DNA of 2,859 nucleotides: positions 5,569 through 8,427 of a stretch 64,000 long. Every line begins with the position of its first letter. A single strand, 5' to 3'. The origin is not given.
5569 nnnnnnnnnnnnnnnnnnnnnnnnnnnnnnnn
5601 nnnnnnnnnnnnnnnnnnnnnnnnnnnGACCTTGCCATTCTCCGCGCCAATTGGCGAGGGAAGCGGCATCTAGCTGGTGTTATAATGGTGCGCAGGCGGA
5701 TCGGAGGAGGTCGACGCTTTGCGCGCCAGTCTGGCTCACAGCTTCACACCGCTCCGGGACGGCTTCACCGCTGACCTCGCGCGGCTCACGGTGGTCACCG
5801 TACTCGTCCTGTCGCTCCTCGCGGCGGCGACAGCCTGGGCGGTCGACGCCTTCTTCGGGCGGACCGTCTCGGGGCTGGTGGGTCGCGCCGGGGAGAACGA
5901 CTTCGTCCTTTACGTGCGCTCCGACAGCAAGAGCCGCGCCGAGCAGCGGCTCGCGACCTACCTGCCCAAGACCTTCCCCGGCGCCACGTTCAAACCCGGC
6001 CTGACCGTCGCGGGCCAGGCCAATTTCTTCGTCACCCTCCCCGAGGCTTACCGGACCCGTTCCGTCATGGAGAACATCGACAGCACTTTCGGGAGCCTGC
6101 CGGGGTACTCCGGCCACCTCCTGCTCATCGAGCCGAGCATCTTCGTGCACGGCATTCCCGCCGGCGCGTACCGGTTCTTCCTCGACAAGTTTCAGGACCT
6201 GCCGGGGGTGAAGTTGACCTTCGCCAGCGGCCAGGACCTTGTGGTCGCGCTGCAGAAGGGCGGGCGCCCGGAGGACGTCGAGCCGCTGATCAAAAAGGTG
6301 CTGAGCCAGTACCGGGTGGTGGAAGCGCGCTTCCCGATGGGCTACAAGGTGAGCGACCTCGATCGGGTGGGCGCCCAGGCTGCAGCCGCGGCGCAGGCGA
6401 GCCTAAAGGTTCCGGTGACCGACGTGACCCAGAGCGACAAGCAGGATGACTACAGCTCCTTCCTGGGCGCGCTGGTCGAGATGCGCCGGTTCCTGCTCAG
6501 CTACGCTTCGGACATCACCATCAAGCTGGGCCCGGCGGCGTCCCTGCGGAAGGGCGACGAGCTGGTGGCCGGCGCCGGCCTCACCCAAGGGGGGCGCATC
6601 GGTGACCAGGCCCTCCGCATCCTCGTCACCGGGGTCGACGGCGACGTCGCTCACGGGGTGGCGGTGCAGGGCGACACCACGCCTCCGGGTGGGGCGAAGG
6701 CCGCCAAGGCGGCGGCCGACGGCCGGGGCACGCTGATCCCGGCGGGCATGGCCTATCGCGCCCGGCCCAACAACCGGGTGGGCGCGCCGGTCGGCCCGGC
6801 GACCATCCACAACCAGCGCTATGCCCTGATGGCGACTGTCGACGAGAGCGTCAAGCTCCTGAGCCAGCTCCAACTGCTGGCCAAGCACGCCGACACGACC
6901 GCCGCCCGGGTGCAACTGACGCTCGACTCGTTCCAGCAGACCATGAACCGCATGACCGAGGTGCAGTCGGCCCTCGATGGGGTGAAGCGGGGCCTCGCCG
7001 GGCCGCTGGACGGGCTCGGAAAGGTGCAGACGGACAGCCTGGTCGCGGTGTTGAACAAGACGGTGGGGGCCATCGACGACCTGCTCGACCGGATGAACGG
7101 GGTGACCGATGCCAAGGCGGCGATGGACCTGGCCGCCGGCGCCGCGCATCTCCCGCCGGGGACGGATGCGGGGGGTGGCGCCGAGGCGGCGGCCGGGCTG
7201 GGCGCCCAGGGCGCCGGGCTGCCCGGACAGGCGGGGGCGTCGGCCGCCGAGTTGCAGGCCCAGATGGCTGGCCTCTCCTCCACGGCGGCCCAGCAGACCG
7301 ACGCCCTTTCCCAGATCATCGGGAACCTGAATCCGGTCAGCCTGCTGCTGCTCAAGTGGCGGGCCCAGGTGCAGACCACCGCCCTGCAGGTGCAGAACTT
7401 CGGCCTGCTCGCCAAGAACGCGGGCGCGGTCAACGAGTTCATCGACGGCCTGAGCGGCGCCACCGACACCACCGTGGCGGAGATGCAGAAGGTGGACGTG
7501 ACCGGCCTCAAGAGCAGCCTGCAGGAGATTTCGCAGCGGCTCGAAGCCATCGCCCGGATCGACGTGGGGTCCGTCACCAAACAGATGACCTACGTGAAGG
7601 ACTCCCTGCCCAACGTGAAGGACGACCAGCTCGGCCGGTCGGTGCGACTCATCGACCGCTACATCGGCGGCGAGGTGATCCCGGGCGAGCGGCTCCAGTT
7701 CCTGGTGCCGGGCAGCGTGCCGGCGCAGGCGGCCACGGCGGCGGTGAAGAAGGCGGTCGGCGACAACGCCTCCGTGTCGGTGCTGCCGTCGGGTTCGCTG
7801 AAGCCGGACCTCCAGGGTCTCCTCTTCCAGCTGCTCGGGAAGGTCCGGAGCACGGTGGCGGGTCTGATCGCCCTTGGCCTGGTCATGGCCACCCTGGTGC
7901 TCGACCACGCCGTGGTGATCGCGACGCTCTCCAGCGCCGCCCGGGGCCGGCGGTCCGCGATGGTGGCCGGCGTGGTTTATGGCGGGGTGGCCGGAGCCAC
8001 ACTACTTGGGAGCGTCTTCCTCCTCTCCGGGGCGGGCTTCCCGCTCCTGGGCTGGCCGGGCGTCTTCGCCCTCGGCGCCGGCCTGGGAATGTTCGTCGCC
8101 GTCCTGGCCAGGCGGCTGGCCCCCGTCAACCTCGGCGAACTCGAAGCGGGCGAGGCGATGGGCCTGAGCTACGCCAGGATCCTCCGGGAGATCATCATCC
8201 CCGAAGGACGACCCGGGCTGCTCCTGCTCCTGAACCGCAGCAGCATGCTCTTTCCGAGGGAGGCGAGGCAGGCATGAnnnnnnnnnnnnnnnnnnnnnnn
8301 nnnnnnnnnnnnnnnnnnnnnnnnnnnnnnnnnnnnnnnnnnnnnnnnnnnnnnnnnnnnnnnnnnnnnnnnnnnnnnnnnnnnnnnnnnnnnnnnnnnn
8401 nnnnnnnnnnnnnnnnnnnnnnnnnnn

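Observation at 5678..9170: Orphan ABC-type module with a ~620-aa extracytoplasmic coiled-coil domain inside the LPS transport/biosynthesis locus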

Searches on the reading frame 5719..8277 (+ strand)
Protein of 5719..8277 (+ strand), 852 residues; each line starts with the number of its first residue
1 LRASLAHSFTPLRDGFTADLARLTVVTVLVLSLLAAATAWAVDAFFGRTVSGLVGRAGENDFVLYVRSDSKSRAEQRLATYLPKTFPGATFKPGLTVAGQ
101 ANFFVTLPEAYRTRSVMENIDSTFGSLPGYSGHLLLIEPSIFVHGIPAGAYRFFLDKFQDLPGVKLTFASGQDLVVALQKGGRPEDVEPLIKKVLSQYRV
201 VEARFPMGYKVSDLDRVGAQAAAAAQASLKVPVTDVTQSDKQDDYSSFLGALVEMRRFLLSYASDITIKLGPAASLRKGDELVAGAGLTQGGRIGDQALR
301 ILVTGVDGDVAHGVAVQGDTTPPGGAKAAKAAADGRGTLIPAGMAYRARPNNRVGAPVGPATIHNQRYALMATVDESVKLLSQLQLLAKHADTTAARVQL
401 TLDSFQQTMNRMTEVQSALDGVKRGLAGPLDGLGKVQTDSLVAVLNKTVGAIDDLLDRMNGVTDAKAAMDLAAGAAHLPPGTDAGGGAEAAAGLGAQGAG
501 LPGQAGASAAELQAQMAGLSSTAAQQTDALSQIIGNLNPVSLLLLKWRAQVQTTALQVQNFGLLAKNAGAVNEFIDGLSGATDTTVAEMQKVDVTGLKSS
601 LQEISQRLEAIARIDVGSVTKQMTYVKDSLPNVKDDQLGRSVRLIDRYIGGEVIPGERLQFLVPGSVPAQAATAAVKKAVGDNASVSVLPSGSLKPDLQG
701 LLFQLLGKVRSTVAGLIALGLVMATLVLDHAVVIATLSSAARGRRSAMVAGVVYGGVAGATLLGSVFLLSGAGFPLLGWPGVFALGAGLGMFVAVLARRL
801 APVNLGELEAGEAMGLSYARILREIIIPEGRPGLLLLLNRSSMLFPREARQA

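Call 6: search_protein_families(library=pfam, proteins=[window:5719-8277:+], max_evalue=0.01)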
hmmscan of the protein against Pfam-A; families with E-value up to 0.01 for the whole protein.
window:5719-8277:+ (852 aa): 0 families

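Call 7: search_protein_families(library=ncbifam, proteins=[window:5719-8277:+], max_evalue=0.01)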
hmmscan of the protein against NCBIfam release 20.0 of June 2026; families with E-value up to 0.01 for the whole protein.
window:5719-8277:+ (852 aa): 0 families

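Call 8: find_homologous_proteins(query=window:5719-8274:+, max_evalue=0.001)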
Query window:5719-8274:+ (852 aa): 11 proteins with E <= 0.001 among 8000 candidates.
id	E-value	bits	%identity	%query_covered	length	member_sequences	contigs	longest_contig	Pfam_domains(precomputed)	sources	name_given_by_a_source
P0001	0.0e+0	1810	100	100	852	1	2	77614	-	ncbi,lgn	ncbi:MAG: hypothetical protein ACM3RP_04280 [Chitinophagales bacterium]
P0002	0.0e+0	1030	59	100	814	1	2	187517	-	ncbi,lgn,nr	ncbi:MAG: hypothetical protein QME79_00360 [Bacillota bacterium]|nr:hypothetical protein [Bacillota 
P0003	0.0e+0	1028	58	99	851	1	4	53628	-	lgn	-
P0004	0.0e+0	1017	58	99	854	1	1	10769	-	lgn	-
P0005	0.0e+0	1015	58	100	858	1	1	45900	-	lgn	-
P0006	4.5e-298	1009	58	100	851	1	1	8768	-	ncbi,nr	ncbi:MAG TPA: hypothetical protein GXX28_06820 [Firmicutes bacterium]|nr:hypothetical protein [Bacil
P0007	1.4e-296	1004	58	99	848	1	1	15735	-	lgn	-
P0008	2.4e-287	974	56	99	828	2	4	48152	-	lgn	-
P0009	5.8e-277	939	55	99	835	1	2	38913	-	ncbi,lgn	ncbi:MAG: hypothetical protein ACM3XZ_08610 [Betaproteobacteria bacterium]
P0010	8.0e-268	909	55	99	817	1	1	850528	-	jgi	jgi:hypothetical protein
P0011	9.4e-266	902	76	65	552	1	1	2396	-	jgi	jgi:hypothetical protein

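Call 15: find_encoding_contigs(protein=P0010, flank=10000, max_places=2)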
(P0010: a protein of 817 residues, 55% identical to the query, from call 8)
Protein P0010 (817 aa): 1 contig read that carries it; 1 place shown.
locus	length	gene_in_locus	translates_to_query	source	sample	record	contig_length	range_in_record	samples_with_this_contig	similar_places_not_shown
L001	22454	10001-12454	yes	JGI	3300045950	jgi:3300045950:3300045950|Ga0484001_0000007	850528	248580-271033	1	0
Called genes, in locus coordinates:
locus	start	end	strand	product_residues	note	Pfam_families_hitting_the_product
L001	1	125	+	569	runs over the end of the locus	PF07244:POTRA (weak), PF08478:POTRA_1 (faint), PF07244:POTRA, PF01103:Omp85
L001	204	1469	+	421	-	-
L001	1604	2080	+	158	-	PF03938:OmpH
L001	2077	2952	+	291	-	-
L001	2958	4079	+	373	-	PF04613:LpxD, PF25087:GMPPB_C, PF25084:LbH_EIF2B (faint), PF00132:Hexapep (weak), PF14602:Hexapep_2 (faint), PF00132:Hexapep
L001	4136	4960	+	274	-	-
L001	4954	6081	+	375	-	PF03739:LptF_LptG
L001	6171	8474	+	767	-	-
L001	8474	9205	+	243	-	PF06835:LptC (weak)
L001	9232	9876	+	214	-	PF13100:OstA_2 (faint), PF03968:LptD_N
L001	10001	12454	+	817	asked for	-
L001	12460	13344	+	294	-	PF00005:ABC_tran, PF13191:AAA_16 (weak), PF13304:AAA_21 (weak)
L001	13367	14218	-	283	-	-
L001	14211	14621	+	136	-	PF07977:FabA, PF22817:ApeP-like (weak), PF22818:ApeI-like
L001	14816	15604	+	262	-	PF00132:Hexapep (weak), PF25084:LbH_EIF2B (faint), PF25087:GMPPB_C (weak), PF00132:Hexapep (weak), PF13720:Acetyltransf_11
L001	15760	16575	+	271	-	PF17930:LpxI_N, PF06230:LpxI_C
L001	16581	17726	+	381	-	PF02684:LpxB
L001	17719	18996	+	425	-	PF02684:LpxB (faint)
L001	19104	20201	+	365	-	PF00483:NTP_transferase, PF12804:NTP_transf_3, PF00132:Hexapep (faint), PF25084:LbH_EIF2B, PF25087:GMPPB_C, PF24894:Hexapep_GlmU (weak)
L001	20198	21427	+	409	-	-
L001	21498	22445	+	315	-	-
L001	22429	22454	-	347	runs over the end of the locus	PF13641:Glyco_tranf_2_3, PF00535:Glycos_transf_2, PF10111:Glyco_tranf_2_2 (weak)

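Call 16: find_encoding_contigs(protein=P0002, flank=10000, max_places=2)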
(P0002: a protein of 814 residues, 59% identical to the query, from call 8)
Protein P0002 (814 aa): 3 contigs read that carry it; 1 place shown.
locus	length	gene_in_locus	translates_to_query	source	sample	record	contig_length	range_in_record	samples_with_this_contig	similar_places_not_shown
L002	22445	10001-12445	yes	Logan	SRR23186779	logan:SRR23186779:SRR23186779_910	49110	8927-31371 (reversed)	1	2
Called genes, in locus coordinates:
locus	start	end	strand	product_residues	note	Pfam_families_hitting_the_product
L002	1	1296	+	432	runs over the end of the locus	-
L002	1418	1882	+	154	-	PF03938:OmpH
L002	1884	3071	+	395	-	-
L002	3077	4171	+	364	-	PF04613:LpxD, PF25087:GMPPB_C (faint), PF25084:LbH_EIF2B (faint), PF00132:Hexapep (weak), PF14602:Hexapep_2 (faint), PF00132:Hexapep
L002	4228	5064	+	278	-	-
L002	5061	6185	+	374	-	PF03739:LptF_LptG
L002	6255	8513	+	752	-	-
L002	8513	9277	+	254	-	PF06835:LptC (weak)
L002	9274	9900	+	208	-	PF03968:LptD_N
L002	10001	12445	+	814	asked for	-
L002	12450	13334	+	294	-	PF13191:AAA_16 (weak), PF00005:ABC_tran, PF13304:AAA_21 (weak)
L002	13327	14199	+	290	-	PF03331:LpxC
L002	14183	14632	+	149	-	PF22817:ApeP-like (weak), PF07977:FabA, PF22818:ApeI-like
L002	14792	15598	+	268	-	PF25084:LbH_EIF2B (faint), PF25087:GMPPB_C (weak), PF00132:Hexapep, PF13720:Acetyltransf_11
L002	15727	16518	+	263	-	PF17930:LpxI_N, PF06230:LpxI_C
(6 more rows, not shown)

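Call 27: predict_structure(alignment_id=A1)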
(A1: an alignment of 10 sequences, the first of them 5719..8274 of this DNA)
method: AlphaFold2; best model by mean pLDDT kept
length: 852 residues; sequences in the alignment: 10
mean_pLDDT: 66.0   pTM: 0.36
mean pLDDT of the five models: 66.0, 58.9, 56.3, 54.7, 52.3
residues with pLDDT >= 90: 4; 70-90: 420; 50-70: 209; < 50: 219
segments of 3 or more residues with pLDDT < 50: 1-24, 37-57, 241-247, 249-251, 325-337, 430-435, 478-509, 562-566, 647-655, 698-721, 723-727, 741-747, 772-776, 800-852
pLDDT, mean of each block of 10 residues (from residue 1): 32 40 49 49 43 52 80 87 84 68 83 83 80 75 80 88 86 82 79 88 70 78 88 78 44 55 76 81 82 81 84 77 50 53 84 87 71 65 75 81 86 82 64 55 80 82 76 58 29 30 43 60 72 72 79 66 52 75 82 81 77 65 59 58 54 58 87 88 78 60 41 44 50 53 49 65 60 52 67 59 42 41 36 43 41 30
secondary structure, 60 per line:
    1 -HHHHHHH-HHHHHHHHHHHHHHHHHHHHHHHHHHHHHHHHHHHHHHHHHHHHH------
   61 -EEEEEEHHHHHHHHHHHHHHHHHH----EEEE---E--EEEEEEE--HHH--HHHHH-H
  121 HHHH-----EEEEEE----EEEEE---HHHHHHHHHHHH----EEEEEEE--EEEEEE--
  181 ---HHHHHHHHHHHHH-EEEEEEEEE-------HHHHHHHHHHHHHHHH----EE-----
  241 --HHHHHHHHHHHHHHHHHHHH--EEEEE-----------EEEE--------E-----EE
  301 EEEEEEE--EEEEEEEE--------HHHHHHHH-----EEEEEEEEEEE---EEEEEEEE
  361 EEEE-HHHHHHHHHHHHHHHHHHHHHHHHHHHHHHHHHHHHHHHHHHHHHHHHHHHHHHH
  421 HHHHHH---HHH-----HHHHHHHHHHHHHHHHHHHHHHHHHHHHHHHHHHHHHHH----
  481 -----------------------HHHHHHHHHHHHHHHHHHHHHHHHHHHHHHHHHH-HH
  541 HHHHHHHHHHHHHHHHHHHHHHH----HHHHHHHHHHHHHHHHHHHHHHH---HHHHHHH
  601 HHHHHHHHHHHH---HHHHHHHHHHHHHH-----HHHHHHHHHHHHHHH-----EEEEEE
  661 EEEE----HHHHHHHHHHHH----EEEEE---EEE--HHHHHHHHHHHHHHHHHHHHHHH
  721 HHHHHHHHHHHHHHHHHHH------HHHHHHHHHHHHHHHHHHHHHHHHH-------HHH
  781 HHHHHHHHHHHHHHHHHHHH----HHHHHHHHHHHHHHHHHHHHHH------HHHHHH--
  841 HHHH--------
elements in order (helices of 4 or more, strands of 3 or more residues): H2-8 H10-54 E62-67 H68-85 E90-93 E100-106 H114-118 H120-124 E130-135 E140-144 H148-159 E164-170 E173-178 H184-196 E198-206 H214-229 H243-262 E265-269 E281-284 E299-307 E310-317 H326-333 E339-349 E353-364 H366-426 H438-476 H504-537 H539-563 H568-590 H594-612 H616-629 H635-649 E655-664 H669-680 E685-689 E693-695 H698-739 H746-770 H778-800 H805-826 H833-838 H841-844

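Call 30: fold_search(model_id=the predicted structure, library=pdb)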
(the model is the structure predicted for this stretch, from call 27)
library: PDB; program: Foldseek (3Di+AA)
matches with E <= 10: 1021; with E <= 0.001: 2
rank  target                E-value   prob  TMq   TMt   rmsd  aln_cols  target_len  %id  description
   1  9mvz_D                1.1e-04  0.33  0.07  0.06  53.7       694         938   13  Tripartite complex of MmpL5-S5-AcpM from Mycolicibacterium smegmatis (released 2025-07-30)
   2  9a69_B                2.8e-04  0.89  0.13  0.16  80.8       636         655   10  Integrative model of MCPB-MCPC by crosslinking MS and deep learning (released 2024-09-18)
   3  9a72_A                1.6e-03  0.60  0.08  0.18  39.5       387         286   14  Integrative model of YFMS-CHEW by crosslinking MS and deep learning (released 2024-09-18)
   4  8gl3                  2.9e-03  1.00  0.17  0.59   5.8       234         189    8  De novo design of monomeric helical bundles for pH-controlled membrane lysis (released 2023-09-06)
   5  6bny                  4.0e-03  0.28  0.10  0.13  39.3       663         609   10  TBK1 in complex with tetrazole analog of amlexanox (released 2018-09-26)
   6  5owv_C                6.7e-03  0.89  0.14  0.17  13.8       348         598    8  An oligomerised bacterial dynamin pair provides a mechanism for the long-range sensing and tethering of membranes (released 2018-09-05)
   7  6mrt_A                7.0e-03  0.75  0.09  0.22  42.8       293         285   10  12-meric ClyA pore complex (released 2019-05-15)
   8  8r5s_G                7.4e-03  0.94  0.13  0.32  18.1       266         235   15  t113 - De-novo designed soluble homotetramer (released 2024-11-27)
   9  8f7n                  7.4e-03  0.63  0.09  0.19  40.9       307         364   11  Crystal structure of chemoreceptor McpZ ligand sensing domain (released 2023-07-05)
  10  6h2e_P                7.8e-03  0.85  0.10  0.29  39.5       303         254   15  Structure of the soluble AhlC of the tripartite alpha-pore forming toxin, AHL, from Aeromonas hydrophila. (released 2019-07-10)
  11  8r5s_A                9.1e-03  0.89  0.12  0.31  23.5       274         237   14  t113 - De-novo designed soluble homotetramer (released 2024-11-27)
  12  6r1j_D                1.0e-02  0.85  0.10  0.30  39.4       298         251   13  Structure of the soluble AhlC triple head mutant of the tripartite alpha-pore forming toxin, AHL, from Aeromonas hydro (released 2019-07-10)
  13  5oxf_C                1.2e-02  0.69  0.11  0.15  16.5       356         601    9  An oligomerised bacterial dynamin pair provides a mechanism for the long range sensing and tethering of membranes (released 2018-09-05)
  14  7nmq                  1.2e-02  0.30  0.07  0.14  33.1       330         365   13  Bacillus cereus HblL1 toxin component (released 2021-04-07)
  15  7x8v_A                1.3e-02  0.89  0.10  0.33  13.7       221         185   11  Cooperative regulation of PBI1 and MAPKs controls WRKY45 transcription factor in rice immunity (released 2022-04-06)
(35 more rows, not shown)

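Call 32: search_solved_structures(query=A1, max_evalue=10, show_alignments=3)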
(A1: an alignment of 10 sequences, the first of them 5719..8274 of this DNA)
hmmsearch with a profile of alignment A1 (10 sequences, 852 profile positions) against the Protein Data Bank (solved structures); distinct sequences matched with E-value up to 10: 5.
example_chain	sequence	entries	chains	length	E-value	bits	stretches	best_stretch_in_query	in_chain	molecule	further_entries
4yms_D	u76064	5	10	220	0.21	12.8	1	765-839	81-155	ABC-type amino acid transport system, permease component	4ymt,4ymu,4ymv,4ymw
8y5g_C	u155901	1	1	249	0.23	12.7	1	752-828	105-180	Spermidine/putrescine transport system permease protein PotC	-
8y5f_C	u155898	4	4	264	0.26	12.5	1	752-828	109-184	Spermidine/putrescine transport system permease protein PotC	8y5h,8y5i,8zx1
2le0_A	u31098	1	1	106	0.8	10.9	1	548-613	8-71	Poly [ADP-ribose] polymerase 1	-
2cok_A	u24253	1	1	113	1.2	10.3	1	548-613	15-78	Poly [ADP-ribose] polymerase-1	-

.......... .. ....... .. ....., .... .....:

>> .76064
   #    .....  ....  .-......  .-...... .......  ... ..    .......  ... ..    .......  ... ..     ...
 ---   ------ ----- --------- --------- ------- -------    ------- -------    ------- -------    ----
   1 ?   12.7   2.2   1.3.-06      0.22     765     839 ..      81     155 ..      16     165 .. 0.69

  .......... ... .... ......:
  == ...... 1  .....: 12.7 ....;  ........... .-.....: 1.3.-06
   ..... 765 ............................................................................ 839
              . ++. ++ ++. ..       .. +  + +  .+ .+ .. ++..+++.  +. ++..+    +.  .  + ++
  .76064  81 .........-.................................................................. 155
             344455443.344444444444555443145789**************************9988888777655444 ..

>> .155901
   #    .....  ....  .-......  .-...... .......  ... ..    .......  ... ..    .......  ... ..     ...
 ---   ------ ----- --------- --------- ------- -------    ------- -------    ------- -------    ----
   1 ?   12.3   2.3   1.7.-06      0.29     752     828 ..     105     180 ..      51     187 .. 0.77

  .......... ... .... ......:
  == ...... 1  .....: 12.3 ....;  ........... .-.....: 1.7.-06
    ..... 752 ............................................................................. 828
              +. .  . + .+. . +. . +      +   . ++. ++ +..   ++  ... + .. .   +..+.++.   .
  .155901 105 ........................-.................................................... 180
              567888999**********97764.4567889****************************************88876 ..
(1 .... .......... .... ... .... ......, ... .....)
